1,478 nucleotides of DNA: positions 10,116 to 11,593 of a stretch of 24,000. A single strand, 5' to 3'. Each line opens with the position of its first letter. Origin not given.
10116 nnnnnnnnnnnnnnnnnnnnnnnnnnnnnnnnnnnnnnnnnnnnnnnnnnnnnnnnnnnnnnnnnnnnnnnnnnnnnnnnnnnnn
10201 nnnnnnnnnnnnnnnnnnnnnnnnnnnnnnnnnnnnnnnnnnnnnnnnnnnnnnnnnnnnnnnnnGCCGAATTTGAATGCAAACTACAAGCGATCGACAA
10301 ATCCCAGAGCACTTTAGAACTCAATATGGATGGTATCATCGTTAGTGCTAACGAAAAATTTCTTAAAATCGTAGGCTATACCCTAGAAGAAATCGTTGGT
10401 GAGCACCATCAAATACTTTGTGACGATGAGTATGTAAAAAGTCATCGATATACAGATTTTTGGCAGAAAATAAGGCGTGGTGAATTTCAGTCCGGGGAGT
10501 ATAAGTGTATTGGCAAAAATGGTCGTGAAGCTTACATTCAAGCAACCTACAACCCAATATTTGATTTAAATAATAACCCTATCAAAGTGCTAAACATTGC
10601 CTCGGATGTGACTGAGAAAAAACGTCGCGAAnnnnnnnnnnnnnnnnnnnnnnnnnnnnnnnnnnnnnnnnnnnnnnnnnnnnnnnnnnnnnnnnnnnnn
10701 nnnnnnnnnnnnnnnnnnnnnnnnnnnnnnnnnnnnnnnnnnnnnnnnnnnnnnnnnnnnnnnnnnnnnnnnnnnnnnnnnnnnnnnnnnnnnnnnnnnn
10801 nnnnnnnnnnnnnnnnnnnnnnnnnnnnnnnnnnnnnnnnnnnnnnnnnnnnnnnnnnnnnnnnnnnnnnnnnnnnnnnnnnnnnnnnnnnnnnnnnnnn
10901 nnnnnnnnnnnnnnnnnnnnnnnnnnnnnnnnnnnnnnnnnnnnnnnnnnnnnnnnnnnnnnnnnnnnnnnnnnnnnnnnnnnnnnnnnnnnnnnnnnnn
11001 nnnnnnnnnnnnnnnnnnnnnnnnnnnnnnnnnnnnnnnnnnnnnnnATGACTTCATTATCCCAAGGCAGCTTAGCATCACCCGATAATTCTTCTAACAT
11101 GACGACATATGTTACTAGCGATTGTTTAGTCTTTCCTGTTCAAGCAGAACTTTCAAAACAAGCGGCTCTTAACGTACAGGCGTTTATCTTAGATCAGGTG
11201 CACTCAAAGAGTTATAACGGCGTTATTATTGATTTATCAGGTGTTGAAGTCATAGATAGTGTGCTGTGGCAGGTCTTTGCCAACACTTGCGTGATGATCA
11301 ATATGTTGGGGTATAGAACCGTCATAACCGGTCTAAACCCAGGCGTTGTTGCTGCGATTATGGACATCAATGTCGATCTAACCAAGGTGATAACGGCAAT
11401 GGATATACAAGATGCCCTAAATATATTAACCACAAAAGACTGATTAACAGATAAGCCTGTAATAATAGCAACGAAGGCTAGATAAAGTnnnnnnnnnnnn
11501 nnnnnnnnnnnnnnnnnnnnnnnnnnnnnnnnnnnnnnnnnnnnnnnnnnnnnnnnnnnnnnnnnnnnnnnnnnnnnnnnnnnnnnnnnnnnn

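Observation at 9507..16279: Stressosome-type RsbR-RsbS-RsbT-RsbX module wired to a hybrid-kinase/Hpt phosphorelay and an HD-GYP c-di-GMP phosphodiesterase rather than a sigma factor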

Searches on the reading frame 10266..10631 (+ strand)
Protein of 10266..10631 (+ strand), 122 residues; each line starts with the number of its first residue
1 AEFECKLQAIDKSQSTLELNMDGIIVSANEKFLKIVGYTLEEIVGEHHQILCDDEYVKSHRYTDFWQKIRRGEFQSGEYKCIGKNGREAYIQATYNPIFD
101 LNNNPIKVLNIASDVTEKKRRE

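Call 94: search_solved_structures(query=window:10266-10631:+, max_evalue=0.001, show_alignments=4)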
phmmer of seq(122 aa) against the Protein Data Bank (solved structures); distinct sequences matched with E-value up to 0.001: 6.
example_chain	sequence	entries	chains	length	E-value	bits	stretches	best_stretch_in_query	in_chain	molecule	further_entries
3ewk_A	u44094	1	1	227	5.5e-12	48.8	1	20-121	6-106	Sensor protein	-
8dik_A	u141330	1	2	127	3.9e-09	39.6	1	19-98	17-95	Aerotaxis receptor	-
31cj_A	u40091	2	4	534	2e-07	34.1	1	20-98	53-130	Aerotaxis receptor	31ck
3lyx_A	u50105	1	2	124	0.00056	23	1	19-120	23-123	Sensory box/GGDEF domain protein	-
9clo_A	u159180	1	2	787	0.00093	22.3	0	16-119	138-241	Oxygen sensor protein DosP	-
9bgv_A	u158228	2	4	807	0.00096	22.3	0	16-119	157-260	Oxygen sensor protein DosP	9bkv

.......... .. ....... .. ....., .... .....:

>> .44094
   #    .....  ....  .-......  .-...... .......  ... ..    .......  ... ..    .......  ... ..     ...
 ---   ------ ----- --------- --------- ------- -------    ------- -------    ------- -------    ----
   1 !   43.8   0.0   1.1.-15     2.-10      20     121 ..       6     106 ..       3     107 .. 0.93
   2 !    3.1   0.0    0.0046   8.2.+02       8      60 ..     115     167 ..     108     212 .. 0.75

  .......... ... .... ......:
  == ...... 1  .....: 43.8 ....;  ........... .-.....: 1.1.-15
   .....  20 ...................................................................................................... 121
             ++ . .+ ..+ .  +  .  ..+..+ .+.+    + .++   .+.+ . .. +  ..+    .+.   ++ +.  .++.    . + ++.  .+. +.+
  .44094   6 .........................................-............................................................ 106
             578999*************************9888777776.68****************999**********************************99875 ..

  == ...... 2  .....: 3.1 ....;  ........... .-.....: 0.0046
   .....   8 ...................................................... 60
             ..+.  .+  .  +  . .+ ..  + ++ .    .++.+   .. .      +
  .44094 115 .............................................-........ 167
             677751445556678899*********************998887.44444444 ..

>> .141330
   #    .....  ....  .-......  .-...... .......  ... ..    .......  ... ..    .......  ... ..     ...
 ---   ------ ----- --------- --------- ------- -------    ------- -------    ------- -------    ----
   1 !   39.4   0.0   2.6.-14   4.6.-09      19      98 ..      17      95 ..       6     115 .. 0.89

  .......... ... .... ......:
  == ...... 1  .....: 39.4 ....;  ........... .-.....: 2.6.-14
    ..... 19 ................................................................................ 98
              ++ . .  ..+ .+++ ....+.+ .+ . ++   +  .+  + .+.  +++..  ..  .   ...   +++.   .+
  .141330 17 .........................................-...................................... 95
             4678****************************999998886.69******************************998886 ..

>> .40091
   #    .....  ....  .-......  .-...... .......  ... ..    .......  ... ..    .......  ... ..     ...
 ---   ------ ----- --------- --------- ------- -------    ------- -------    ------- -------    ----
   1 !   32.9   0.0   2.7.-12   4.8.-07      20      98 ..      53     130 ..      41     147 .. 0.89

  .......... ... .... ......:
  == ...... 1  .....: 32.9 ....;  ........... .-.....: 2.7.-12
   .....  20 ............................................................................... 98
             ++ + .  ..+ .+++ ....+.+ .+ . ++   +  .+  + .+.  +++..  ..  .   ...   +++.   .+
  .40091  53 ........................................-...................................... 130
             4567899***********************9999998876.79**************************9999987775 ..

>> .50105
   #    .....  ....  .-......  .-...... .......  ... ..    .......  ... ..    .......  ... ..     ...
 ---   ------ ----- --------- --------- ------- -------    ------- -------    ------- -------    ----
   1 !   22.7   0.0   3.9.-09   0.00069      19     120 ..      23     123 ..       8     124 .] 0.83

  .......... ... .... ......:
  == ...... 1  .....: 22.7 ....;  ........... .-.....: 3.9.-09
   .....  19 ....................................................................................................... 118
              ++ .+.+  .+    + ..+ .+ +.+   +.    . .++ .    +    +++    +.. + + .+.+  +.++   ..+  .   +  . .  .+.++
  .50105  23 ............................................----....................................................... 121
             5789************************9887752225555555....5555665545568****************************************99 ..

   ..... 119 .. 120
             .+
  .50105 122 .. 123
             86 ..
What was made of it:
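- On FAD-binding redox PAS domains (Aer, MmoS PAS-A): These are the closest solved PAS domains (3EWK at 5.5e-12, 8DIK at 3.9e-9; call 94).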

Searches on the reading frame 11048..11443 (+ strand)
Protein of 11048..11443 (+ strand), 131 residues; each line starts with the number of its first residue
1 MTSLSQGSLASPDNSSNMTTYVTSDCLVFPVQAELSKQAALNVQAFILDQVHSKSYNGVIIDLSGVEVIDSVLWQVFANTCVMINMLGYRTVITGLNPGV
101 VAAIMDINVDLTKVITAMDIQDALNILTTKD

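Call 3: search_protein_families(library=pfam, proteins=[window:11048-11443:+], max_evalue=0.01)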
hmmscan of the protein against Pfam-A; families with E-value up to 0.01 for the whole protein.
window:11048-11443:+ (131 aa): 1 family
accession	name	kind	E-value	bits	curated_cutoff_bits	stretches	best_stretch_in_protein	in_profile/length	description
PF01740.26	STAS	-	5.7e-11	42.6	22.6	1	18-104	2-88/106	STAS domain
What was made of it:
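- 11048..11443 (+): rsbS-like antagonist, a single STAS domain of 131 aa. The phospho-acceptor is S71 (11258-11260). Pfam STAS (call 3).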

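Call 4: search_protein_families(library=ncbifam, proteins=[window:11048-11443:+], max_evalue=0.01)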
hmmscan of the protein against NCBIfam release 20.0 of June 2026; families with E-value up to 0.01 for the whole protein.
window:11048-11443:+ (131 aa): 3 families
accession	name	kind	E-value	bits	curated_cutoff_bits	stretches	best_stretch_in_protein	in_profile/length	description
NF052652.1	YtvA_fam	equivalog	7.1e-11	42.1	250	1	22-124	141-243/243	YtvA family blue-light photoreceptor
TIGR00377.1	ant_ant_sig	superfamily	8.3e-07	28.9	53.45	1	17-101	4-88/108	anti-sigma factor antagonist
TIGR02886.1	spore_II_AA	equivalog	0.00026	21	114.75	1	22-107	5-89/106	anti-sigma F factor antagonist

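Call 7: search_solved_structures(query=window:11048-11443:+, show_alignments=4, max_evalue=0.01)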
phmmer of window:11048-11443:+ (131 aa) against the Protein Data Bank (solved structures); distinct sequences matched with E-value up to 0.01: 18.
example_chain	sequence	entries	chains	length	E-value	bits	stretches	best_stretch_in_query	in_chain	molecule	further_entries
6jhk_A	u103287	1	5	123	7.1e-18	68.5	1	25-127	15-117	RsbS negative regulator of sigma-B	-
6qcm_A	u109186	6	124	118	1e-16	64.8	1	24-127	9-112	RsbS protein | RsbT antagonist protein RsbS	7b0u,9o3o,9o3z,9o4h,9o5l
9o4r_a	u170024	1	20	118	2.7e-16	63.4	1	24-127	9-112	RsbT antagonist protein RsbS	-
7o0i_a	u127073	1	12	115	2.8e-13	53.7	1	23-123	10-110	RsbS, negative regulator of sigma-B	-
2vy9_A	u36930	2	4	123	1.3e-10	45.1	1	22-127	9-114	ANTI-SIGMA-FACTOR ANTAGONIST | ANTI-SIGMA-FACTOR ANTAGONIST (STAS) DOMAIN PROTEIN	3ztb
3zxn_A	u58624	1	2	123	4.8e-10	43.3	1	22-127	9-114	ANTI-SIGMA-FACTOR ANTAGONIST (STAS) DOMAIN PROTEIN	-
7o0i_B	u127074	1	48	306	3.9e-07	33.9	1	17-125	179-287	Anti-anti-sigma factor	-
6qcm_CB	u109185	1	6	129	8.4e-06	29.6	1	36-121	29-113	RsbR protein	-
6qcm_CD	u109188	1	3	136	8.5e-06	29.6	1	36-121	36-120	RsbR protein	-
6qcm_AB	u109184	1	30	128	9.3e-06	29.4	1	36-121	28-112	RsbR protein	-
9o5l_A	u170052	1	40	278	3.6e-05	27.6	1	29-121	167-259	STAS domain-containing protein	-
9o3o_A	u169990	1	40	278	3.7e-05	27.5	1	37-121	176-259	STAS domain-containing protein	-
9o3z_A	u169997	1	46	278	4.2e-05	27.3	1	37-121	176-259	RsbR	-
9o4r_A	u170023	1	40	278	4.3e-05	27.3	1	37-121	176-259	RsbR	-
7b0u_A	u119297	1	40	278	4.3e-05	27.3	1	37-121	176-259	RsbR protein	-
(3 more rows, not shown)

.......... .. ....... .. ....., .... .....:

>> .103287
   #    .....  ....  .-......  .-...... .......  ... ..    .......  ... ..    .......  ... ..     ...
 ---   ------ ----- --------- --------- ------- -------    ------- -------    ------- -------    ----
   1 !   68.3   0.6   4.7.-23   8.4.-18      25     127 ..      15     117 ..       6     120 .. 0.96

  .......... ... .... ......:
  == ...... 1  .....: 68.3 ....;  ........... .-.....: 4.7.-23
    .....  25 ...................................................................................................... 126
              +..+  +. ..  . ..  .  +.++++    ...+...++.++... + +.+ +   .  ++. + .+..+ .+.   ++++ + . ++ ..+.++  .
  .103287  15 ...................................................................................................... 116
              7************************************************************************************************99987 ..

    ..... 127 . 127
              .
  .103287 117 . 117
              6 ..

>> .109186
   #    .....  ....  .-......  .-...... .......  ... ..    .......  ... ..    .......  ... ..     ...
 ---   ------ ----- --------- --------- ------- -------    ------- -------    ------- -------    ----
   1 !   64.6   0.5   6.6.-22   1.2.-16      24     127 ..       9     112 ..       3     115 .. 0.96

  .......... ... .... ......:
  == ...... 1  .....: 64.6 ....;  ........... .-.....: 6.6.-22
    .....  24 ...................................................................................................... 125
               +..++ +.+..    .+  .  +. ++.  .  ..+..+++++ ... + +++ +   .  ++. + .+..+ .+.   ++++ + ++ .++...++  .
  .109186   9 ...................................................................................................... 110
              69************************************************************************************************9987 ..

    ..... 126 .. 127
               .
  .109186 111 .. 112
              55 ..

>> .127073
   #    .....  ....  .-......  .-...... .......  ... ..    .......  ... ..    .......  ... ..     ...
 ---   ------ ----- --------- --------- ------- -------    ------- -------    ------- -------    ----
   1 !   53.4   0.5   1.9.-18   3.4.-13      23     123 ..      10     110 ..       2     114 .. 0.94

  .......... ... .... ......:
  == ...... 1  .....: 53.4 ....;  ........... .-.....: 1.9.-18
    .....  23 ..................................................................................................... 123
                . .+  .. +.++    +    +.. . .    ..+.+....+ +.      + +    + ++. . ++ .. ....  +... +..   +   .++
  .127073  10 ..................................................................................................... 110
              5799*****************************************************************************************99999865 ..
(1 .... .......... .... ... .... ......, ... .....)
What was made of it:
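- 11048..11443 (+): It matches B. subtilis RsbS 6JHK at E 7e-18, with VIDSV aligned to MIDSF (call 7).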
